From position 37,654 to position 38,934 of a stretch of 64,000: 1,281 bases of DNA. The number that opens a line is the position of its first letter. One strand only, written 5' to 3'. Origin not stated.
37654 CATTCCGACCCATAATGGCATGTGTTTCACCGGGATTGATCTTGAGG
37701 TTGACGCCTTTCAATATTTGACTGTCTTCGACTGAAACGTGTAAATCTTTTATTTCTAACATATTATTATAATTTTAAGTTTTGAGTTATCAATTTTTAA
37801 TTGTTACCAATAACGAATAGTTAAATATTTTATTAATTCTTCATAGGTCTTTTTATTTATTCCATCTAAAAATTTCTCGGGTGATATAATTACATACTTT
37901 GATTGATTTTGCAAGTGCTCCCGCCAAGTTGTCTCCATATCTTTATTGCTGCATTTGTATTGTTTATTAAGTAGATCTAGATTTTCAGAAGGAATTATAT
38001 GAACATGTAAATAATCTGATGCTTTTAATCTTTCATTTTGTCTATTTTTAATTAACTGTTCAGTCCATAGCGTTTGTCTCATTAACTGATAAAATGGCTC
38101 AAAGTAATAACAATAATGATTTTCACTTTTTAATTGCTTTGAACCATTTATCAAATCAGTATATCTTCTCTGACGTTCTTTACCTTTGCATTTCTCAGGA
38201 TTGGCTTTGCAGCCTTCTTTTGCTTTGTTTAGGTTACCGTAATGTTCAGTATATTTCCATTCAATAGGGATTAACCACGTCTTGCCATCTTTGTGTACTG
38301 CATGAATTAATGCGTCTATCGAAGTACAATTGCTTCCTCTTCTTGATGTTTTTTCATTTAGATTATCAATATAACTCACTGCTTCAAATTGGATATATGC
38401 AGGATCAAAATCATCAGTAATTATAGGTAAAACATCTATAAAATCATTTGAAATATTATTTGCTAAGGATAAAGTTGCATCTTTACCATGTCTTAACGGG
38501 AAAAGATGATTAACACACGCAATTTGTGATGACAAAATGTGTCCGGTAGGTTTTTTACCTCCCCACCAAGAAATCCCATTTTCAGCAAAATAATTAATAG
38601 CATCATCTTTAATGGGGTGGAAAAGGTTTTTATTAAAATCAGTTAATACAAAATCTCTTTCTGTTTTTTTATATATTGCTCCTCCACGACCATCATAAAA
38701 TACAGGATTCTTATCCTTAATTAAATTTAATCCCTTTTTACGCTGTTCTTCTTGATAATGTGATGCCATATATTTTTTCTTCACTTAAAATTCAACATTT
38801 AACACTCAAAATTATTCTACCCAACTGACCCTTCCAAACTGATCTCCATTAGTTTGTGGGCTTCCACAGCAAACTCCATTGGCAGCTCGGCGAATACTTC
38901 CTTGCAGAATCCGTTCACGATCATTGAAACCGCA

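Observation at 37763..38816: Orphan PD-(D/E)XK nuclease-like gene wedged between sufB and sufC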

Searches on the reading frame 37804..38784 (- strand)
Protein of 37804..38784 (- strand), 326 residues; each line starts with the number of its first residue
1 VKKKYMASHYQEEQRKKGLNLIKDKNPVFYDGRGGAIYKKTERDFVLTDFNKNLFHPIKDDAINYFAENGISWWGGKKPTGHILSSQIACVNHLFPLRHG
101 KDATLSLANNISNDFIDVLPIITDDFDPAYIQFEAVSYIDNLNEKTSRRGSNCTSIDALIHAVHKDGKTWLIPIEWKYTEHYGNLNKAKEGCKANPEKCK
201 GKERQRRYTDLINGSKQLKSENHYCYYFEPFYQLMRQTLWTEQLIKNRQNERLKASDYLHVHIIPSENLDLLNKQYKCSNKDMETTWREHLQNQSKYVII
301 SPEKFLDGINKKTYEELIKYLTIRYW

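Call 3: search_protein_families(library=pfam, proteins=[window:37804-38784:-], max_evalue=10)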
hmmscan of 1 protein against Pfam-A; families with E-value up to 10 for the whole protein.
window:37804-38784:- (326 aa): 2 families
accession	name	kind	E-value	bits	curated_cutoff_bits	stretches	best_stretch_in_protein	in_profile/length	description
PF22558.3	REase-ARP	-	7.5e-51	173.8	27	1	17-326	10-270/270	Restriction Endonuclease associating with ARP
PF20796.3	PDDEXK_13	-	4.6e-15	56.2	27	1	75-325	77-288/290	PD-(D/E)XK nuclease superfamily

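Call 4: search_protein_families(library=padloc, proteins=[window:37804-38784:-], max_evalue=10)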
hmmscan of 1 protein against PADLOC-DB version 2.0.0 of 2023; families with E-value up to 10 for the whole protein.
window:37804-38784:- (326 aa): 0 families

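Call 5: search_protein_families(library=ncbifam, proteins=[window:37804-38784:-], max_evalue=10)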
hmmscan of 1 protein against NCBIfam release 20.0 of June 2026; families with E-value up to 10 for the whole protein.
window:37804-38784:- (326 aa): 0 families

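Call 6: search_solved_structures(query=window:37804-38784:-, max_evalue=10, show_alignments=2)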
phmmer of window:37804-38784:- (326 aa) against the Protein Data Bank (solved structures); distinct sequences matched with E-value up to 10: 0.

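Call 8: find_homologous_proteins(query=window:37804-38784:-)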
Query window:37804-38784:- (326 aa): 1681 proteins with E <= 0.001 among 2382 candidates; the best 120 are listed.
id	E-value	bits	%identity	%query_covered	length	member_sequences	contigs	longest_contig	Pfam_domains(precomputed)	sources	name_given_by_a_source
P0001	6.0e-222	754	100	98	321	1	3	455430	PF20796.4,PF22558.4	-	-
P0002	7.7e-149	514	69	98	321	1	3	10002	PF20796.4,PF22558.4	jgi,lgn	jgi:hypothetical protein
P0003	5.1e-146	504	66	98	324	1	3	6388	PF20796.4,PF22558.4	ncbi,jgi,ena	-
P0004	2.6e-144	499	65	99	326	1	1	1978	PF20796.4,PF22558.4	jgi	jgi:hypothetical protein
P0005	2.9e-144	499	68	98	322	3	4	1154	PF20796.4,PF22558.4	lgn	-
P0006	3.4e-144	498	67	98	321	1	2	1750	PF20796.4,PF22558.4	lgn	-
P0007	3.0e-143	495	66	98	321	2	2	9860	PF20796.4,PF22558.4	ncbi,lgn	-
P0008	5.5e-143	494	65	98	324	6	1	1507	PF20796.4,PF22558.4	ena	-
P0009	5.4e-142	491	63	100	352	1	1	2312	PF20796.4,PF22558.4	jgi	-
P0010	5.6e-142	491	67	98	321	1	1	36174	PF20796.4,PF22558.4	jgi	-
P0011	6.1e-142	491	66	99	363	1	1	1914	PF20796.4,PF22558.4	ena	-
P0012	1.1e-141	490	65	98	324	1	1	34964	PF20796.4,PF22558.4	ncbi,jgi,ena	-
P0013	1.5e-141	490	65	98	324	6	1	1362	PF20796.4,PF22558.4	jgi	jgi:hypothetical protein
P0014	2.7e-141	489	64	98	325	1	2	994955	PF20796.4,PF22558.4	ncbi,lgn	-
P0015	8.7e-141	487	65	98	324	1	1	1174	PF20796.4,PF22558.4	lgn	-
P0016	1.2e-140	487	65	98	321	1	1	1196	PF20796.4,PF22558.4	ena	-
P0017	1.2e-140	487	64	98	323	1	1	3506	PF20796.4,PF22558.4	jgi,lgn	jgi:hypothetical protein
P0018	1.4e-140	487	65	98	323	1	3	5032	PF20796.4,PF22558.4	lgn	-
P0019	1.6e-140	486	63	98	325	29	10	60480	PF20796.4,PF22558.4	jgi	jgi:hypothetical protein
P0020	1.7e-140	486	64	98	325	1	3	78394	PF20796.4,PF22558.4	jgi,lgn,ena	-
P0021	1.8e-140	486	64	98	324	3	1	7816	PF20796.4,PF22558.4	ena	-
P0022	5.9e-140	484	65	98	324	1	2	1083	PF20796.4,PF22558.4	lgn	-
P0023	6.5e-140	484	64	98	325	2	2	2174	PF20796.4,PF22558.4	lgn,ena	-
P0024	2.1e-139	483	65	98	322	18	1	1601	PF20796.4,PF22558.4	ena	-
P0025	3.3e-139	482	65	98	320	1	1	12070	PF20796.4,PF22558.4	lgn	-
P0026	4.3e-139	482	66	98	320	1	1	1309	PF20796.4,PF22558.4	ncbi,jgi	jgi:hypothetical protein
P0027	5.4e-139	481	64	98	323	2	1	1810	PF20796.4,PF22558.4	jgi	jgi:hypothetical protein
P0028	1.7e-138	480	65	98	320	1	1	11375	PF20796.4,PF22558.4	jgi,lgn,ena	-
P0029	2.0e-138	479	66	98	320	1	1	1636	PF20796.4,PF22558.4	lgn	-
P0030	2.1e-138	479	65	98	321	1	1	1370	PF20796.4,PF22558.4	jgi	-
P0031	6.5e-138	478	64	98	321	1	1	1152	PF20796.4,PF22558.4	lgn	-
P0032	8.3e-138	477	65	98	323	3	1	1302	PF20796.4,PF22558.4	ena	-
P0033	1.3e-137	477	65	98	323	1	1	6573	PF20796.4,PF22558.4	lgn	-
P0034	2.9e-137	476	62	98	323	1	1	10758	PF20796.4,PF22558.4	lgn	-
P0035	4.3e-137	475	64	98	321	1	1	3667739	PF20796.4,PF22558.4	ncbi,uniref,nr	ncbi:hypothetical protein EW093_00840 [Thiospirochaeta perfilievii]|uniref:Restriction endonuclease 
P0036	5.7e-137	475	64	98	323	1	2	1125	PF20796.4,PF22558.4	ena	-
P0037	9.5e-137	474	64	98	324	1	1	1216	PF20796.4,PF22558.4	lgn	-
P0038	9.6e-137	474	64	98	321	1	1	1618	PF20796.4,PF22558.4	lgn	-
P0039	1.2e-136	474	64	98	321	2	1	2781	PF20796.4,PF22558.4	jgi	-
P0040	1.3e-136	473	63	98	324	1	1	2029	PF20796.4,PF22558.4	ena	-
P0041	2.1e-136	473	62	98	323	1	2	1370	PF20796.4,PF22558.4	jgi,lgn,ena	-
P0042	2.6e-136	473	64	98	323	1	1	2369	PF20796.4,PF22558.4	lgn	-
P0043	2.9e-136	472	64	98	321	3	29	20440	PF20796.4,PF22558.4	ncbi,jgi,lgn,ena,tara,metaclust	jgi:hypothetical protein|tara:strand:- start:40 stop:1005 length:966 start_codon:yes stop_codon:yes 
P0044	6.3e-136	471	63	98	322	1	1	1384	PF20796.4,PF22558.4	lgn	-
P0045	6.7e-136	471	63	98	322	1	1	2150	PF20796.4,PF22558.4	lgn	-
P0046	1.1e-135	470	65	98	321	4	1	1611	PF20796.4,PF22558.4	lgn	-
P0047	1.5e-135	470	63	98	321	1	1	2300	PF20796.4,PF22558.4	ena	-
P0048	1.9e-135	470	64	98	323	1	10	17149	PF20796.4,PF22558.4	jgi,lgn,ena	-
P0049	3.1e-135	469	64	98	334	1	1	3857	PF20796.4,PF22558.4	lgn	-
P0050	7.8e-135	468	63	98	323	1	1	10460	PF20796.4,PF22558.4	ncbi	-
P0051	1.0e-134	467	63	98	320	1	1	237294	PF20796.4,PF22558.4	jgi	jgi:Restriction Endonuclease associating with ARP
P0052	2.7e-134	466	62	99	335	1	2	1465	PF20796.4,PF22558.4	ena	-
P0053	2.8e-134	466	64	98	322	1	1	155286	PF20796.4,PF22558.4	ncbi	ncbi:MAG: hypothetical protein Kapaf2KO_04960 [Candidatus Kapaibacteriales bacterium]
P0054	7.8e-134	464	63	98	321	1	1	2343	PF20796.4,PF22558.4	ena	-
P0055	8.0e-134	464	65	94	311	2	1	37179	PF20796.4,PF22558.4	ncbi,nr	ncbi:MAG: hypothetical protein K9N29_03175 [Candidatus Marinimicrobia bacterium]|nr:hypothetical pro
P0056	8.3e-134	464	64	98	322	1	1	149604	PF20796.4,PF22558.4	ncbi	-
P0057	9.8e-134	464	63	98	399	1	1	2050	PF20796.4,PF22558.4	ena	-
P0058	1.1e-133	464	62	98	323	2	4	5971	PF20796.4,PF22558.4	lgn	-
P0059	1.9e-133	463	63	98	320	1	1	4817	PF20796.4,PF22558.4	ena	-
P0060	3.3e-133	462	63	98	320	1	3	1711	PF20796.4,PF22558.4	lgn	-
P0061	3.9e-133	462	62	98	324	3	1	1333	PF20796.4,PF22558.4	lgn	-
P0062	4.6e-133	462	60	98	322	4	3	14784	PF20796.4,PF22558.4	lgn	-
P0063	4.8e-133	462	63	98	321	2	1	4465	PF20796.4,PF22558.4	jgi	-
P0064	5.3e-133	462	62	97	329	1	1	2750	PF20796.4,PF22558.4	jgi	jgi:hypothetical protein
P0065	5.6e-133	462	60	98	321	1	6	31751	PF20796.4,PF22558.4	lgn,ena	-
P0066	2.0e-132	460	63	98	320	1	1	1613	PF20796.4,PF22558.4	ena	-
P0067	2.8e-132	459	64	98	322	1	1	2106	PF20796.4,PF22558.4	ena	-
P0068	2.9e-132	459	62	98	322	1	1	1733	PF20796.4,PF22558.4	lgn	-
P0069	4.8e-132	458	59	100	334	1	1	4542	PF20796.4,PF22558.4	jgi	jgi:hypothetical protein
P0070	1.1e-131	457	62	98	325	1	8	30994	PF20796.4,PF22558.4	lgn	-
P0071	1.7e-131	457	62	98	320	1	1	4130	PF20796.4,PF22558.4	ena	-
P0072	2.3e-131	456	63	98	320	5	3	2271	PF20796.4,PF22558.4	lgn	-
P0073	3.6e-131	456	62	98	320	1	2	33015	PF20796.4,PF22558.4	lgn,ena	-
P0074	2.9e-130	453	61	98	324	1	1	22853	PF20796.4,PF22558.4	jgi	jgi:hypothetical protein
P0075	5.8e-130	452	62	100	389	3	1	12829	PF20796.4,PF22558.4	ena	-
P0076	7.0e-130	451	61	98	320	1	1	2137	PF20796.4,PF22558.4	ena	-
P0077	1.0e-129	451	61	98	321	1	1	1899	PF20796.4,PF22558.4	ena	-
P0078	2.3e-129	450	61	98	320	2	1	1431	PF20796.4,PF22558.4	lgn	-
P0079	2.5e-129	450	61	98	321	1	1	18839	PF20796.4,PF22558.4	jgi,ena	-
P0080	3.5e-129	449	63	98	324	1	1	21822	PF20796.4,PF22558.4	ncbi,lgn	ncbi:MAG: PGN_0703 family putative restriction endonuclease [Bacteroidales bacterium]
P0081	4.1e-129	449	60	98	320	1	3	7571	PF20796.4,PF22558.4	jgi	jgi:hypothetical protein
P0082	6.8e-129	448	62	98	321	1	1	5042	PF20796.4,PF22558.4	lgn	-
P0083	1.9e-128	447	63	98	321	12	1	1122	PF20796.4,PF22558.4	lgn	-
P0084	3.2e-128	446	60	98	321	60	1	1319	PF20796.4,PF22558.4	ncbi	-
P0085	3.7e-128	446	59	98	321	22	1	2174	PF20796.4,PF22558.4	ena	-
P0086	5.1e-128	445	61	98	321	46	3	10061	PF20796.4,PF22558.4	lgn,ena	-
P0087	6.0e-128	445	63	98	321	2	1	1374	PF20796.4,PF22558.4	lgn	-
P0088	7.6e-128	445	61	98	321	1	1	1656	PF20796.4,PF22558.4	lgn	-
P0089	1.1e-127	444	61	98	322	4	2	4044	PF20796.4,PF22558.4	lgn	-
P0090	1.5e-127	444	60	98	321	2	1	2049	PF20796.4,PF22558.4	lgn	-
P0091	1.6e-127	444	61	98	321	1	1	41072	PF20796.4,PF22558.4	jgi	jgi:hypothetical protein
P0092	2.5e-127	443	61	98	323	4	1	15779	PF20796.4,PF22558.4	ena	-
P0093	2.8e-127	443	61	98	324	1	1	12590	PF20796.4,PF22558.4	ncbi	ncbi:MAG: PGN_0703 family putative restriction endonuclease [Lutibacter sp.]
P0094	3.3e-127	443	61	98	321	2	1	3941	PF20796.4,PF22558.4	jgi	-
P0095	4.5e-127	442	62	98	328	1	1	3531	PF20796.4,PF22558.4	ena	-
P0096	5.1e-127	442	59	98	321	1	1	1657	PF20796.4,PF22558.4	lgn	-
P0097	5.6e-127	442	61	98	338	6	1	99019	PF20796.4,PF22558.4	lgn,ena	-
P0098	1.4e-126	441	62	98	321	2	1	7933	PF20796.4,PF22558.4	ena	-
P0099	1.8e-126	440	60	98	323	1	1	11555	PF20796.4,PF22558.4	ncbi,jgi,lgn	-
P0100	1.8e-126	440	60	98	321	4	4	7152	PF20796.4,PF22558.4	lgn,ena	-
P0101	2.0e-126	440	60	98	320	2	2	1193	PF20796.4,PF22558.4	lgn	-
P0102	2.1e-126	440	61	98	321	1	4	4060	PF20796.4,PF22558.4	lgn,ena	-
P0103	1.4e-125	437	59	98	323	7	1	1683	PF20796.4,PF22558.4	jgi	jgi:hypothetical protein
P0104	1.8e-125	437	61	98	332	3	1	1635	PF20796.4,PF22558.4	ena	-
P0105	2.6e-125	436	60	98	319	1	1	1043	PF20796.4,PF22558.4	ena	-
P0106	3.1e-125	436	59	98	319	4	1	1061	PF20796.4,PF22558.4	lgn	-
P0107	3.4e-125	436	62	98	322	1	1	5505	PF20796.4,PF22558.4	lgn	-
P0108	3.4e-125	436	59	98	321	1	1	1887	PF20796.4,PF22558.4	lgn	-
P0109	8.5e-125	435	61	98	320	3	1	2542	PF20796.4,PF22558.4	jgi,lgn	-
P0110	9.2e-125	435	60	98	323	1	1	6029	PF20796.4,PF22558.4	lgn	-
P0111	1.2e-124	434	58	97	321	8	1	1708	PF20796.4,PF22558.4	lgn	-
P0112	1.7e-124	434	59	98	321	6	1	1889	PF20796.4,PF22558.4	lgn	-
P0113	2.9e-124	433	60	98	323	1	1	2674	PF20796.4,PF22558.4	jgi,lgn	jgi:hypothetical protein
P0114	3.4e-124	433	60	100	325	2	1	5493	PF20796.4,PF22558.4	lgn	-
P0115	4.6e-124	432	58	98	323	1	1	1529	PF20796.4,PF22558.4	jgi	-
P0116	8.5e-124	431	59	98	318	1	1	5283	PF20796.4,PF22558.4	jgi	-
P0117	1.4e-123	431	59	98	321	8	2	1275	PF20796.4,PF22558.4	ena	-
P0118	1.6e-123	430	66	87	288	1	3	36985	PF20796.4,PF22558.4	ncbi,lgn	-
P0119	1.9e-123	430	58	98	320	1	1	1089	PF20796.4,PF22558.4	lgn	-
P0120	4.1e-123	429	60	98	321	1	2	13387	PF20796.4,PF22558.4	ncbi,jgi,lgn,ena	ncbi:MAG: hypothetical protein WC396_08395 [Bacteroidales bacterium]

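Call 9: find_encoding_contigs(protein=P0001, flank=6000, max_places=4)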
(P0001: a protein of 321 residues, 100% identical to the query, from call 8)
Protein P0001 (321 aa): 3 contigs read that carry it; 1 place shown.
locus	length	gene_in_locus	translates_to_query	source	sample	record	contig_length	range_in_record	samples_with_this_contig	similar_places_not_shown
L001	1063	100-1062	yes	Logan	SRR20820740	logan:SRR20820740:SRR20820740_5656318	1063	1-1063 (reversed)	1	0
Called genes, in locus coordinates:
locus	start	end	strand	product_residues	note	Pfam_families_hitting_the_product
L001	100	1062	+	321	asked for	PF22558:REase-ARP, PF20796:PDDEXK_13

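Call 10: find_encoding_contigs(protein=P0002, flank=6000, max_places=4)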
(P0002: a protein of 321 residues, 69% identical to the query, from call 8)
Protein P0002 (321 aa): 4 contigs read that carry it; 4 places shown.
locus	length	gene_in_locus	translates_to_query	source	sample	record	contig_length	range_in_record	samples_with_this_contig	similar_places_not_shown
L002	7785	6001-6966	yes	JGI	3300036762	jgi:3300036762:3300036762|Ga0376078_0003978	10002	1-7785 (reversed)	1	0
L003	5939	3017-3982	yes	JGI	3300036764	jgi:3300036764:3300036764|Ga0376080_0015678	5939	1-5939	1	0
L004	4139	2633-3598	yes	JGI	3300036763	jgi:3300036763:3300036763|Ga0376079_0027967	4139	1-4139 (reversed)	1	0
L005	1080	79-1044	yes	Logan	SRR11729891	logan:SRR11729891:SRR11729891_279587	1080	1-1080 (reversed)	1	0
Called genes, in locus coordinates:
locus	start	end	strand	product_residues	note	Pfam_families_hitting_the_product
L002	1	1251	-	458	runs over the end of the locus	PF00171:Aldedh, PF05893:LuxC (weak)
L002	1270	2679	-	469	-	-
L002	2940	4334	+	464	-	PF02878:PGM_PMM_I, PF02879:PGM_PMM_II, PF02880:PGM_PMM_III, PF00408:PGM_PMM_IV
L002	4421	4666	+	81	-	-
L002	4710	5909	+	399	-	PF02899:Phage_int_SAM_1 (weak), PF13495:Phage_int_SAM_4, PF00589:Phage_integrase, PF22823:MrpR_C_cat (weak)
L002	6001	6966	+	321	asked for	PF22558:REase-ARP, PF20796:PDDEXK_13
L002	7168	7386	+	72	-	-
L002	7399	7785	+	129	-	?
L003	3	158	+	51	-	?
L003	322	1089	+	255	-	-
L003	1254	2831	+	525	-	PF18962:Por_Secre_tail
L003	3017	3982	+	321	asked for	PF22558:REase-ARP, PF20796:PDDEXK_13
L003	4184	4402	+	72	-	-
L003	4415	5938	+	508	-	?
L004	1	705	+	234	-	?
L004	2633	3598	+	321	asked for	PF22558:REase-ARP, PF20796:PDDEXK_13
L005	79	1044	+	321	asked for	PF22558:REase-ARP, PF20796:PDDEXK_13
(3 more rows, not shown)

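Call 22: find_encoding_contigs(protein=P0035, flank=7000, max_places=2)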
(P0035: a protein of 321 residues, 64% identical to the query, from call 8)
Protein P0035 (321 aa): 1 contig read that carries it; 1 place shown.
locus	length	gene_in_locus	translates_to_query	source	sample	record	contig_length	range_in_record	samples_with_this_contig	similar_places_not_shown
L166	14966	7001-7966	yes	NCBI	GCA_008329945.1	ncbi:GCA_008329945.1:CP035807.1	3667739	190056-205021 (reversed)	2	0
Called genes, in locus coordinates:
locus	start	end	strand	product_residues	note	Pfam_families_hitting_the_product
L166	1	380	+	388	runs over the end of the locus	PF00771:FHIPEP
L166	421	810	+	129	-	-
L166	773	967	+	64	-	-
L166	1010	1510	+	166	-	PF00929:RNase_T, PF16473:Rv2179c-like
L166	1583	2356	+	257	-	PF00771:FHIPEP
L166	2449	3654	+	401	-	-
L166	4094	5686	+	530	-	PF28530:DUF8426 (faint), PF20720:nSTAND3 (weak), PF07728:AAA_5, PF28529:McrB_lid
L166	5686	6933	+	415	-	PF10117:McrBC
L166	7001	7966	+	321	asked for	PF22558:REase-ARP, PF20796:PDDEXK_13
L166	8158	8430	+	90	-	PF13711:DUF4160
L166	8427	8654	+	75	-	PF10387:DUF2442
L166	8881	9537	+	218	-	-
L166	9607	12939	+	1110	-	PF27201:YjiT_N, PF27205:YjiT_2nd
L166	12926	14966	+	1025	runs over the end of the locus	PF04851:ResIII, PF00270:DEAD, PF27116:YjiV_N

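Call 23: find_encoding_contigs(protein=P0014, flank=7000, max_places=2)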
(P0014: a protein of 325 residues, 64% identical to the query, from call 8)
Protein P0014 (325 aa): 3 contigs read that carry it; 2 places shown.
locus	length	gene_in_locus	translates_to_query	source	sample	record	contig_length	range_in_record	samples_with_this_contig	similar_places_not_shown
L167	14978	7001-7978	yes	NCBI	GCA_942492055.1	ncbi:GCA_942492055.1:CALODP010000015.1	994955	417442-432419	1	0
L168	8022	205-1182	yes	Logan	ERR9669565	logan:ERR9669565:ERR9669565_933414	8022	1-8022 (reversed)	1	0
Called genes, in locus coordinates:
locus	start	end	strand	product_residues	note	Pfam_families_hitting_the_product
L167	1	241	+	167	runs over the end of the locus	-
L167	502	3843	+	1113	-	PF13229:Beta_helix, PF28492:Beta_helix_4, PF13229:Beta_helix, PF28492:Beta_helix_4 (weak), PF13229:Beta_helix, PF05048:NosD, PF13229:Beta_helix, PF18962:Por_Secre_tail, +1 more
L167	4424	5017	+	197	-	PF00005:ABC_tran, PF13304:AAA_21 (faint), PF02463:SMC_N (weak)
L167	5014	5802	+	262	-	PF03649:UPF0014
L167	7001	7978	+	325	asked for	PF22558:REase-ARP, PF20796:PDDEXK_13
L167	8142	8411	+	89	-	-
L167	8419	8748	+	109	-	-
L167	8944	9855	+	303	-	PF00924:MS_channel_2nd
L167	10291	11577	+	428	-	PF02812:ELFV_dehydrog_N, PF00208:ELFV_dehydrog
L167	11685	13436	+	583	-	PF01326:PPDK_N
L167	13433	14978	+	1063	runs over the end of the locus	PF01326:PPDK_N, PF01909:NTP_transf_2 (weak)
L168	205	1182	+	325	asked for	PF22558:REase-ARP, PF20796:PDDEXK_13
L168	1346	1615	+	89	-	-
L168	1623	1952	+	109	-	-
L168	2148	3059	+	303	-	PF00924:MS_channel_2nd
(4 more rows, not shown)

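Call 24: find_encoding_contigs(protein=P0051, flank=7000, max_places=2)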
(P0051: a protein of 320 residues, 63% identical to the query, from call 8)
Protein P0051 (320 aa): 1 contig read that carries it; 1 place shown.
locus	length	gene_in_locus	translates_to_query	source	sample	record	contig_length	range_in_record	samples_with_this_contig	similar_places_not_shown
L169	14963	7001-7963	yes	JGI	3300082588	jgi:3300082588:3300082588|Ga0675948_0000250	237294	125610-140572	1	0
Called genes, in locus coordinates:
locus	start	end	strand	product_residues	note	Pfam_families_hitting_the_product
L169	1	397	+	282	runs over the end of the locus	PF00582:Usp (weak)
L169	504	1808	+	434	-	-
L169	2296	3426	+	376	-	PF00589:Phage_integrase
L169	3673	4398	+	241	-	-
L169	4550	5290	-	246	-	PF00239:Resolvase, PF07508:Recombinase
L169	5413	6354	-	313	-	-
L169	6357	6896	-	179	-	-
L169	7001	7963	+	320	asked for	PF22558:REase-ARP, PF20796:PDDEXK_13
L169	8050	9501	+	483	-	PF12161:HsdM_N, PF02384:N6_Mtase, PF07669:Eco57I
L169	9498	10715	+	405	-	PF01420:Methylase_S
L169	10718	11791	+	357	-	PF13289:SIR2_2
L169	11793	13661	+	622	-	PF01935:DUF87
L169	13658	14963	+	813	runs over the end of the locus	PF04313:HSDR_N (faint), PF00270:DEAD, PF04851:ResIII, PF18766:SWI2_SNF2, PF00271:Helicase_C, PF08463:EcoEI_R_C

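Call 25: find_encoding_contigs(protein=P0053, flank=7000, max_places=2)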
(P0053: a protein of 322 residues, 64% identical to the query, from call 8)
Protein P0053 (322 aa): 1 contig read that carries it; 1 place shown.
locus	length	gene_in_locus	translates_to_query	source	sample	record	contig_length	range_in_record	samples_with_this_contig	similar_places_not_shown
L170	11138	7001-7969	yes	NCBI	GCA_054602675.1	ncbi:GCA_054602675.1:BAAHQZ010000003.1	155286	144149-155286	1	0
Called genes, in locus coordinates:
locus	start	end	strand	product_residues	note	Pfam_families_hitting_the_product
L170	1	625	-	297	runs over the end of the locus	PF00763:THF_DHG_CYH, PF02882:THF_DHG_CYH_C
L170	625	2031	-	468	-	PF20230:DUF6588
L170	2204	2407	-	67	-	-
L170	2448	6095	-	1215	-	PF02811:PHP, PF07733:DNA_pol3_alpha, PF17657:DNA_pol3_finger, PF14579:HHH_6, PF01336:tRNA_anti-codon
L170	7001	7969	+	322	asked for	PF22558:REase-ARP, PF20796:PDDEXK_13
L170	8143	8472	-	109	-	PF18480:DUF5615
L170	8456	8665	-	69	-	PF04255:DUF433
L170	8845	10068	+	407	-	PF01266:DAO (weak), PF07992:Pyr_redox_2 (faint), PF13450:NAD_binding_8, PF01593:Amino_oxidase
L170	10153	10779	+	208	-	-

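Call 27: search_dna_similar(query=window:37804-38784:-, collection=phages, mode=protein, max_rows=15)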
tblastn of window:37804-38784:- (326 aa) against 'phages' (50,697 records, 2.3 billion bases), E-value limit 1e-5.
No match.

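Call 28: search_dna_similar(query=window:37804-38784:-, collection=plasmids, mode=protein, max_rows=20)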
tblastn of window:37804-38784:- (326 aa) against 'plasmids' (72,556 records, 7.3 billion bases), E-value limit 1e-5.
Records with a match: 1; places in all: 1; records where one place covers at least 80% of the query: 1.
Best place of each record, by identity: <60% 1.
By first word of the organism name: Phenylobacterium 1.
By predicted mobility (MOB-suite, as given by PLSDB): non-mobilizable 1.
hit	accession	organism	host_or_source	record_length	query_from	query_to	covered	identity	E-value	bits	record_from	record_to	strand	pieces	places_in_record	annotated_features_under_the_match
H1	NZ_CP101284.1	Phenylobacterium sp. LH3H17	-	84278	53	326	84%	30.7%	4e-20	98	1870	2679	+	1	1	hypothetical protein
